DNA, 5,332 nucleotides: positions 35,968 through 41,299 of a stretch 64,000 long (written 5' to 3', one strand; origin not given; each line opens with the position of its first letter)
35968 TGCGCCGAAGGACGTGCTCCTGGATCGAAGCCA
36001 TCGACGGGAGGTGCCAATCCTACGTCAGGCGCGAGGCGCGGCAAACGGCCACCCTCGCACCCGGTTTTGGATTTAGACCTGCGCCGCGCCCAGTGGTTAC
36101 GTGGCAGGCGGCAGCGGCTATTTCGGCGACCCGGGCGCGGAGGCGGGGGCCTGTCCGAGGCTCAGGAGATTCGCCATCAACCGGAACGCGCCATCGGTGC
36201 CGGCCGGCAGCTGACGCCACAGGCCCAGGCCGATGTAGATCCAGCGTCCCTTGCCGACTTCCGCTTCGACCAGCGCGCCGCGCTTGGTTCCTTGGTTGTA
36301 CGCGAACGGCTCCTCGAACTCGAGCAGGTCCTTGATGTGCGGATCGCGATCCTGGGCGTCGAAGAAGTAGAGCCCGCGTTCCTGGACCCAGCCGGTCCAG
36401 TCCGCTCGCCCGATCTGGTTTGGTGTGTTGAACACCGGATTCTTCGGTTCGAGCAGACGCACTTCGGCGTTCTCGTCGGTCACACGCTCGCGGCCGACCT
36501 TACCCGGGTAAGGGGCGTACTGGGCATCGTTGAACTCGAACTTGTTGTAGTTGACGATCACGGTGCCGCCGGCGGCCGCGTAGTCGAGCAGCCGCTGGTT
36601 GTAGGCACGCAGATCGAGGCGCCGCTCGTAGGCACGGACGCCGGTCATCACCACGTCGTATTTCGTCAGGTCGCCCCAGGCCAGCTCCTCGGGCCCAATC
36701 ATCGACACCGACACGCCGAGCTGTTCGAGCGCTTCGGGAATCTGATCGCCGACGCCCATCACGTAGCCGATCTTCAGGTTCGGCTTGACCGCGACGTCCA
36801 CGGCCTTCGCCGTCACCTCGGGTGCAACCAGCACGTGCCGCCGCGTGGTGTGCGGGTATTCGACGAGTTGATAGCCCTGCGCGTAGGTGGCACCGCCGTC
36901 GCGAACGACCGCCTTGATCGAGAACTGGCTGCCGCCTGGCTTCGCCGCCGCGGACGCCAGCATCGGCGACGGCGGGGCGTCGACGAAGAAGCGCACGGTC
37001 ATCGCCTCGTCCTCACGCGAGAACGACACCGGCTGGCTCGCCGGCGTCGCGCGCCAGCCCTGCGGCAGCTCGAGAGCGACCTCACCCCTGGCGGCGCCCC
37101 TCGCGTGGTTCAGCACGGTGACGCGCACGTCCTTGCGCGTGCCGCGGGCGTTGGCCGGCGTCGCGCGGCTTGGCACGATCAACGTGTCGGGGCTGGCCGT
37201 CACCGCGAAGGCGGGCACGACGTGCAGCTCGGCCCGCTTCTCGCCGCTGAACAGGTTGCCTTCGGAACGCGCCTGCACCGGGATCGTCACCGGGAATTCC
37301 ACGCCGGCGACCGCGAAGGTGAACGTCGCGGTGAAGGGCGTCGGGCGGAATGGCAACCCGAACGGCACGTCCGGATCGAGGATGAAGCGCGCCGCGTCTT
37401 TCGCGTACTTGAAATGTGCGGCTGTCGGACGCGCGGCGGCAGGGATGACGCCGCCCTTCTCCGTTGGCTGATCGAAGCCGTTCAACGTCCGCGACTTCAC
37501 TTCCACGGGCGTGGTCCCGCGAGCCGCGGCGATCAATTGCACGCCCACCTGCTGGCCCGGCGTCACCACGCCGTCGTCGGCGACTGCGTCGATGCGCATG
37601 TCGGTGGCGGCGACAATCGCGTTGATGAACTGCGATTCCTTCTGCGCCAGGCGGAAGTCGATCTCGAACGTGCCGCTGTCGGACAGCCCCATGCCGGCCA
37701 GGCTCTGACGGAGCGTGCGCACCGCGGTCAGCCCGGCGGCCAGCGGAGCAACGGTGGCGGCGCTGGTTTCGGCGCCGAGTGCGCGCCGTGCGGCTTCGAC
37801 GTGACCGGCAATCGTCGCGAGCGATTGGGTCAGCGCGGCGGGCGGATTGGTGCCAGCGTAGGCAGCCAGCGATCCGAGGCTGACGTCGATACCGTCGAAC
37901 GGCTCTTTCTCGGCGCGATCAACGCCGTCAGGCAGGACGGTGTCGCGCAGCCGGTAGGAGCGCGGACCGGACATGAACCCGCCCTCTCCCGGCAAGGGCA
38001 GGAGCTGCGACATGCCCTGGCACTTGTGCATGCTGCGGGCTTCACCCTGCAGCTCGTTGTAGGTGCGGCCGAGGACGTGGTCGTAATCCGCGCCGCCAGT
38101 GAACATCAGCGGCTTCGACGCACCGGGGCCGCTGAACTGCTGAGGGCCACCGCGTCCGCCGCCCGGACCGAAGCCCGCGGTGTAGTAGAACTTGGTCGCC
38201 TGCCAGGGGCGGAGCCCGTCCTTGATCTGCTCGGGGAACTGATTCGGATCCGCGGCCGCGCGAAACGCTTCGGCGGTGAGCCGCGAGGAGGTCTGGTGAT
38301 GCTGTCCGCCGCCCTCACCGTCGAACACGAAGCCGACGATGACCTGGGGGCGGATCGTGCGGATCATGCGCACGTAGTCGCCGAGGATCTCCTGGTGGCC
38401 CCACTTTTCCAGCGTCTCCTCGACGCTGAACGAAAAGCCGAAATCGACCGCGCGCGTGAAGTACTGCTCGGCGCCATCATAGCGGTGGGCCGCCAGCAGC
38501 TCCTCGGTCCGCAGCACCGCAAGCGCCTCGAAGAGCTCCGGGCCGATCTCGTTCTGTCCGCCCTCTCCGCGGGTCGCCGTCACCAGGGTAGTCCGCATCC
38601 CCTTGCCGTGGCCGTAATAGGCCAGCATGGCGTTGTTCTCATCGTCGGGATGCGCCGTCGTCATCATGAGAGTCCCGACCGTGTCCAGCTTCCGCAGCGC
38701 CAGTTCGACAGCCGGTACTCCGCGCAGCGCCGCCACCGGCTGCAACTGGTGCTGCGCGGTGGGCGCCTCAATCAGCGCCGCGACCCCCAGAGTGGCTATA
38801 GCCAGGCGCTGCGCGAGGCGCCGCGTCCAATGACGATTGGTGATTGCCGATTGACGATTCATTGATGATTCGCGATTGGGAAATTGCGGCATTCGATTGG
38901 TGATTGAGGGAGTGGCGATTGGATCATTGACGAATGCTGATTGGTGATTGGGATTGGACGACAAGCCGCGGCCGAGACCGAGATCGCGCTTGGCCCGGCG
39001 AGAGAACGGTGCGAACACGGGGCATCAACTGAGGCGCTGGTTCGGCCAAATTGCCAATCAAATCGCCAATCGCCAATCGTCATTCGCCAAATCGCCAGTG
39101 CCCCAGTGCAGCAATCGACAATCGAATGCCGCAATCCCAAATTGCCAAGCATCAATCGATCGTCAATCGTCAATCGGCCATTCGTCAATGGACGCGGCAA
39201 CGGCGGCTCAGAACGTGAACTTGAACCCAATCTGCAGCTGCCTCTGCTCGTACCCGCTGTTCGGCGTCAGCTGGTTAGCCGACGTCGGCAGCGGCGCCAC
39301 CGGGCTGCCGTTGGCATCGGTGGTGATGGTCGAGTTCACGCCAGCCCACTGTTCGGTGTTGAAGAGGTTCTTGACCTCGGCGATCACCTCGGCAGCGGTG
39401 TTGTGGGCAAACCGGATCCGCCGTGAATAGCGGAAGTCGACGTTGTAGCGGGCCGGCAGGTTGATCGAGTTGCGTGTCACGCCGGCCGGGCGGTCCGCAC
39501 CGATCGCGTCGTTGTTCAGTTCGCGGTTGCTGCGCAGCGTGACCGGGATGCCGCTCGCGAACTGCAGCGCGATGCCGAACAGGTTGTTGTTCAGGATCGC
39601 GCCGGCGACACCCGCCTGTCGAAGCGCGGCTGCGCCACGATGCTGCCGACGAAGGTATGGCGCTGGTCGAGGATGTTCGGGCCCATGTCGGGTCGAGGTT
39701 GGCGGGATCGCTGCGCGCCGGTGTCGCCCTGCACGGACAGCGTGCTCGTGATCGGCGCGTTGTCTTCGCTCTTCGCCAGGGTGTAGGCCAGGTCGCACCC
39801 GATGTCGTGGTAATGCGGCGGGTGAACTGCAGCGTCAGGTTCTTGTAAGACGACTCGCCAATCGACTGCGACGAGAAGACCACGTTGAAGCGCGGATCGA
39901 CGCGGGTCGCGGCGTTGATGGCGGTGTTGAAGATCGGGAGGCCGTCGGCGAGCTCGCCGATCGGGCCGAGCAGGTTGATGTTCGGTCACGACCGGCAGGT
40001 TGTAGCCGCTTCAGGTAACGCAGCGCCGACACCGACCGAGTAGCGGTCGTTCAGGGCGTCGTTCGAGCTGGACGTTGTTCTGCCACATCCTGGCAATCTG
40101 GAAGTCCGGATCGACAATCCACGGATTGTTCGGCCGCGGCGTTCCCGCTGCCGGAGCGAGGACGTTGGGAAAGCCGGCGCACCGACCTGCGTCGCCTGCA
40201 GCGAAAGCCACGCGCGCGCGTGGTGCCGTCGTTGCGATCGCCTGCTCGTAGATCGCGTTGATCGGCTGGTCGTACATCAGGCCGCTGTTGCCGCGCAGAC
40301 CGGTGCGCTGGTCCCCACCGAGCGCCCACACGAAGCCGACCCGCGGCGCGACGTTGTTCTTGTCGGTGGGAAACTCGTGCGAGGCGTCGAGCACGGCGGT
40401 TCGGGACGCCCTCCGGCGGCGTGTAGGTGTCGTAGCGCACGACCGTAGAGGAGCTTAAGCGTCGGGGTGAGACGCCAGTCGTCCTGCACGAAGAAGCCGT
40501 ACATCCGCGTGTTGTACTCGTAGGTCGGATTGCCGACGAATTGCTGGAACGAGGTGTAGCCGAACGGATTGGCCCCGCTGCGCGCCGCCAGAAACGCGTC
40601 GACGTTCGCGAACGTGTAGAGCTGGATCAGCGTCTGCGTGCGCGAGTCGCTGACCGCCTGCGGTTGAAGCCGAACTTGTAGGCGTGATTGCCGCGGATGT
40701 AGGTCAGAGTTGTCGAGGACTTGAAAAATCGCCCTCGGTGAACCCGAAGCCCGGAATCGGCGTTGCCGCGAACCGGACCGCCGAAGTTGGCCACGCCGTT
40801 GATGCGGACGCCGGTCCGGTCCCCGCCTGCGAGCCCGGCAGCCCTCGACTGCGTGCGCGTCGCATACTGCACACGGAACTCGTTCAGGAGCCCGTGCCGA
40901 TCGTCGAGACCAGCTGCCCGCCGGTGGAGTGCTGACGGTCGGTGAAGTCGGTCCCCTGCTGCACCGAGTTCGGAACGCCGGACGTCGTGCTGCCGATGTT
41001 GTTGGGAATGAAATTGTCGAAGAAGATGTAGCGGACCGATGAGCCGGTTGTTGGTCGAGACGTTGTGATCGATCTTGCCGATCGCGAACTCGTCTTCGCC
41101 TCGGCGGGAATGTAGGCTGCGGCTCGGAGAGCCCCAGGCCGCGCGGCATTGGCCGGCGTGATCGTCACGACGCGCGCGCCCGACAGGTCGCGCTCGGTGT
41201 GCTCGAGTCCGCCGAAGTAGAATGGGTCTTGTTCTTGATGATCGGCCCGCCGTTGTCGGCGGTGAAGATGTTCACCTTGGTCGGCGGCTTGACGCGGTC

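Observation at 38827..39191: Second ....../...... element with an ~88-bp unique core, overlapping the 5' end of the PIG-L gene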

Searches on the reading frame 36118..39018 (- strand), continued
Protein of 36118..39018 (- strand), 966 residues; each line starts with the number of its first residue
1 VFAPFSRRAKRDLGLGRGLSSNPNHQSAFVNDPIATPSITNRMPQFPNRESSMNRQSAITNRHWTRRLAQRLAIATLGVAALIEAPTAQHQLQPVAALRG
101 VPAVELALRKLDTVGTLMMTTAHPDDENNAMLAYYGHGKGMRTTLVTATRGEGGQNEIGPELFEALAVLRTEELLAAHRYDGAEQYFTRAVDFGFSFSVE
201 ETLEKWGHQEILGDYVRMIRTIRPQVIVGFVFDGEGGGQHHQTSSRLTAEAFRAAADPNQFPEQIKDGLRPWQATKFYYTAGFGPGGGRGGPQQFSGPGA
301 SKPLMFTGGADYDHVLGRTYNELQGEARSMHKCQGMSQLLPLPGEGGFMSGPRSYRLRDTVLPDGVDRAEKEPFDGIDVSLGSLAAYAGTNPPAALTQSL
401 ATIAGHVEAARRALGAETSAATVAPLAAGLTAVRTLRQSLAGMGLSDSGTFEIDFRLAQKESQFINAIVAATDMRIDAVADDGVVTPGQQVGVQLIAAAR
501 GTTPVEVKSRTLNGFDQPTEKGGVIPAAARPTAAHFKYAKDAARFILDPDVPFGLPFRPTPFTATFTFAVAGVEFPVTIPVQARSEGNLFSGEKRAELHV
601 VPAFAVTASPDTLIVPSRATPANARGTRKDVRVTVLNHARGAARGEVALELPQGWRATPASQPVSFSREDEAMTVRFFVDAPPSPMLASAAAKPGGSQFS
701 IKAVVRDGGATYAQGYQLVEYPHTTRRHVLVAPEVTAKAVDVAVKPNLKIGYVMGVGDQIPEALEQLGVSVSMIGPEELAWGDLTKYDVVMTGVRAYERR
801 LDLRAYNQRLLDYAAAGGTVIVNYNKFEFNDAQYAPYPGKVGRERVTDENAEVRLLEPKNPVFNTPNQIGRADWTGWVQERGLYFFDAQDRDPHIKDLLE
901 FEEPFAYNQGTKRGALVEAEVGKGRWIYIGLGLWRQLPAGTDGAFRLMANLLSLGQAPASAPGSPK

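Call 22: find_encoding_contigs(protein=P0014, flank=10000, max_places=2)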
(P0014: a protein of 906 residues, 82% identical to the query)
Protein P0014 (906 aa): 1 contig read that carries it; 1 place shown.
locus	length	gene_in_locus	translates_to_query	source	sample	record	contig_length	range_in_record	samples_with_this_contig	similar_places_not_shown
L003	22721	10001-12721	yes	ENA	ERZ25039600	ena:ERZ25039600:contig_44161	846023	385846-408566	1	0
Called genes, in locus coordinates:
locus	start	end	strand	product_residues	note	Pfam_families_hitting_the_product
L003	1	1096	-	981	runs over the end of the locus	PF12768:Rax2 (faint), PF17164:DUF5122, PF00041:fn3 (faint)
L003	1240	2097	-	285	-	PF01804:Penicil_amidase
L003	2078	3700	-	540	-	PF01804:Penicil_amidase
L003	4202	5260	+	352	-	PF02805:Ada_Zn_binding, PF00165:HTH_AraC (weak), PF12833:HTH_18, PF01035:DNA_binding_1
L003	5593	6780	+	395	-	PF01266:DAO, PF03486:HI0933_like (weak)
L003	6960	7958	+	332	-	PF13620:CarboxypepD_reg, PF13715:CarbopepD_reg_2, PF25183:OMP_b-brl_4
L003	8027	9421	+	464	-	PF00593:TonB_dep_Rec_b-barrel, PF25183:OMP_b-brl_4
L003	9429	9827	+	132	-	PF25183:OMP_b-brl_4 (weak)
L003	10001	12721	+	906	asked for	PF02585:PIG-L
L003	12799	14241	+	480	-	PF08811:DUF1800, PF07624:PSD2 (weak)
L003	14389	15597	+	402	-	PF07394:DUF1501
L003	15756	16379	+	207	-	PF04366:Ysc84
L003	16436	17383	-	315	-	PF01370:Epimerase, PF08338:DUF1731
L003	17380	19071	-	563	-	-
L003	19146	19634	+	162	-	PF00440:TetR_N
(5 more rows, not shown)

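Call 23: find_encoding_contigs(protein=P0005, flank=10000, max_places=2)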
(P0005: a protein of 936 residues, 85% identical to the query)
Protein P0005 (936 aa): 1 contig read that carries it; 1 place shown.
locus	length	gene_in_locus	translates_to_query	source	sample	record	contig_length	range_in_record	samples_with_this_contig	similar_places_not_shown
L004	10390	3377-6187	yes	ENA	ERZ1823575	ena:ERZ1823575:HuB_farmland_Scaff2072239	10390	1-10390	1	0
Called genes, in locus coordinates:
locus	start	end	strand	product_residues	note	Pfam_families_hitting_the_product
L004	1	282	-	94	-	?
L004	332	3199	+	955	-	PF13620:CarboxypepD_reg, PF13715:CarbopepD_reg_2 (weak), PF00593:TonB_dep_Rec_b-barrel, PF25183:OMP_b-brl_4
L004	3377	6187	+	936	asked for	PF02585:PIG-L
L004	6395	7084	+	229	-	PF04366:Ysc84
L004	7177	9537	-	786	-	PF01564:Spermine_synth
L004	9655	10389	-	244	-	?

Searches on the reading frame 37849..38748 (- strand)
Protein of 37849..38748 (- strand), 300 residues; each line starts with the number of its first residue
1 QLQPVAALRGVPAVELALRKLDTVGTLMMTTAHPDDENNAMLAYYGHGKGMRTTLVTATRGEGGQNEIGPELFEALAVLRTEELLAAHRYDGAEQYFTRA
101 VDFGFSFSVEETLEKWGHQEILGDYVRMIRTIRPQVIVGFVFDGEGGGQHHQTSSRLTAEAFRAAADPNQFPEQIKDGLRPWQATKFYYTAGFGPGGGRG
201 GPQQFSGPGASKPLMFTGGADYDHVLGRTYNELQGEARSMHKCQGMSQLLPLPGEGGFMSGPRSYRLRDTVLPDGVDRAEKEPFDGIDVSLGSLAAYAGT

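Call 34: find_related_loci(query=window:37849-38748:-, collection=metagenome_contigs, flank=6000)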
Query window:37849-38748:- (300 aa) in metagenome_contigs; peptide patterns used: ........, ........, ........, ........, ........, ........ (x = any residue, [..] = any of these).
410 stretches matched a pattern; 376 encode a relative of the query (tblastn E <= 1e-3); the best 80 are kept; 80 distinct loci.
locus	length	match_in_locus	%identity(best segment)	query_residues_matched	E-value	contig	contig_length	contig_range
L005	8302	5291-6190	99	1-300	0e+0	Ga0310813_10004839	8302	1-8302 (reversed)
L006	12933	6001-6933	87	1-299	3e-177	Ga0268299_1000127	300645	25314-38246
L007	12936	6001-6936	84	1-299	1e-172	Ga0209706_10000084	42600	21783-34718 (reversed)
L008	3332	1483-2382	87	1-299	2e-180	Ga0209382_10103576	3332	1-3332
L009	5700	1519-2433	87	1-299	9e-172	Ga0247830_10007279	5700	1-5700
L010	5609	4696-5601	88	1-299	3e-171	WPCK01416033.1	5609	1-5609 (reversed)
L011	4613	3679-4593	87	1-299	3e-173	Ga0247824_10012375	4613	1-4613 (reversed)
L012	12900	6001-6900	82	1-299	3e-163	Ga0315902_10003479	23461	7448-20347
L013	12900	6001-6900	82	1-299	3e-163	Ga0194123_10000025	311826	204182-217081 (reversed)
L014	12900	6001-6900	82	1-299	2e-162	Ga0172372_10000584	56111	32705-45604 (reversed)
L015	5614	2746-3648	80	1-299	2e-156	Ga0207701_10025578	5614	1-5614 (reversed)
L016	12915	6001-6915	84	1-300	3e-153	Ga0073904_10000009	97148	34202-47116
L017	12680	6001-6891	76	1-299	3e-150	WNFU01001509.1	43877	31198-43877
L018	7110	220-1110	76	1-299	2e-150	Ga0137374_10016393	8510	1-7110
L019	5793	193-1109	85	1-299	2e-151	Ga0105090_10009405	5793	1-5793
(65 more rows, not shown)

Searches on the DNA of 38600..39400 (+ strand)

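Call 11: search_rna_families(source=window, start=38600, end=39400, threshold=evalue, max_evalue=10)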
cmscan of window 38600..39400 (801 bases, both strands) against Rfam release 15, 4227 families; matches with E-value up to 10: 1.
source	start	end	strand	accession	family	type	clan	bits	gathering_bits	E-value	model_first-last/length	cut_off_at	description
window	38692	38787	-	RF04175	mir-1260b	Gene; miRNA;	-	19.3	81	0.61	1-108/108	no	mir-1260b microRNA precursor family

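Call 80: search_dna_similar(query=window:38815-39205:+, collection=plasmids, mode=distant, max_rows=10)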
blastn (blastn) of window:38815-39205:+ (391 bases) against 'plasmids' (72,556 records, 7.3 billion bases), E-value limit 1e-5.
Records with a match: 1; places in all: 1; records where one place covers at least 80% of the query: 0.
Best place of each record, by identity: 60-80% 1.
By first word of the organism name: Photobacterium 1.
By predicted mobility (MOB-suite, as given by PLSDB): non-mobilizable 1.
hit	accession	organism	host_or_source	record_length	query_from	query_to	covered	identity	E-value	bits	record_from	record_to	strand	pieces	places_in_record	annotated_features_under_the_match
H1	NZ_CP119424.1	Photobacterium sp. DA100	-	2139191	249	362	29%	77.3%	6e-11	75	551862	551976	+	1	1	none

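Call 81: search_dna_similar(query=window:38815-39205:+, collection=phages, mode=distant, max_rows=10)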
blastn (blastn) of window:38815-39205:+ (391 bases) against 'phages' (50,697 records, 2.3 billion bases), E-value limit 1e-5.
No match.

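Call 82: get_annotated_region(hit=H1, flank=1500)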
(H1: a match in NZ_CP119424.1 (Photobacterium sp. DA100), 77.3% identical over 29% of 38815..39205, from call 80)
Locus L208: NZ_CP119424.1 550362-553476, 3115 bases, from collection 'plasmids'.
description: Photobacterium sp. DA100 plasmid pDA100, complete sequence
organism: Photobacterium sp. DA100 (NCBI taxid 3027472)
taxonomy: Bacteria; Pseudomonadota; Gammaproteobacteria; Vibrionales; Vibrionaceae; Photobacterium; Photobacterium sp. DA100
host: -; source: -; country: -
typing (MOB-suite, as given by PLSDB): non-mobilizable
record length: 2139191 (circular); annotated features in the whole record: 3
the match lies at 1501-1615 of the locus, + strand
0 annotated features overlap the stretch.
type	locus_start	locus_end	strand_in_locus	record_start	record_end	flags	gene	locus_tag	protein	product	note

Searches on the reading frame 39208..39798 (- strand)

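Call 12: search_protein_families(library=pfam, proteins=[window:39208-39798:-])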
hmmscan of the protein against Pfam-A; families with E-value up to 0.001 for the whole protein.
window:39208-39798:- (196 aa): 1 family
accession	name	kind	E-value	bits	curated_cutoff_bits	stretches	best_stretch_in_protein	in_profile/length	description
PF25183.1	OMP_b-brl_4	-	5e-07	29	30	1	108-165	767-826/838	Outer membrane beta barrel domain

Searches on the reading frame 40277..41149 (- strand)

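Call 12: search_protein_families(library=pfam, proteins=[window:40277-41149:-])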
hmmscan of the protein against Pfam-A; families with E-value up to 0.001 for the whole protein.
window:40277-41149:- (290 aa): 1 family
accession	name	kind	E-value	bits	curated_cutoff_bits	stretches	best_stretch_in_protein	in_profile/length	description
PF25183.1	OMP_b-brl_4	-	1.7e-06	27.2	30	1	197-236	347-387/838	Outer membrane beta barrel domain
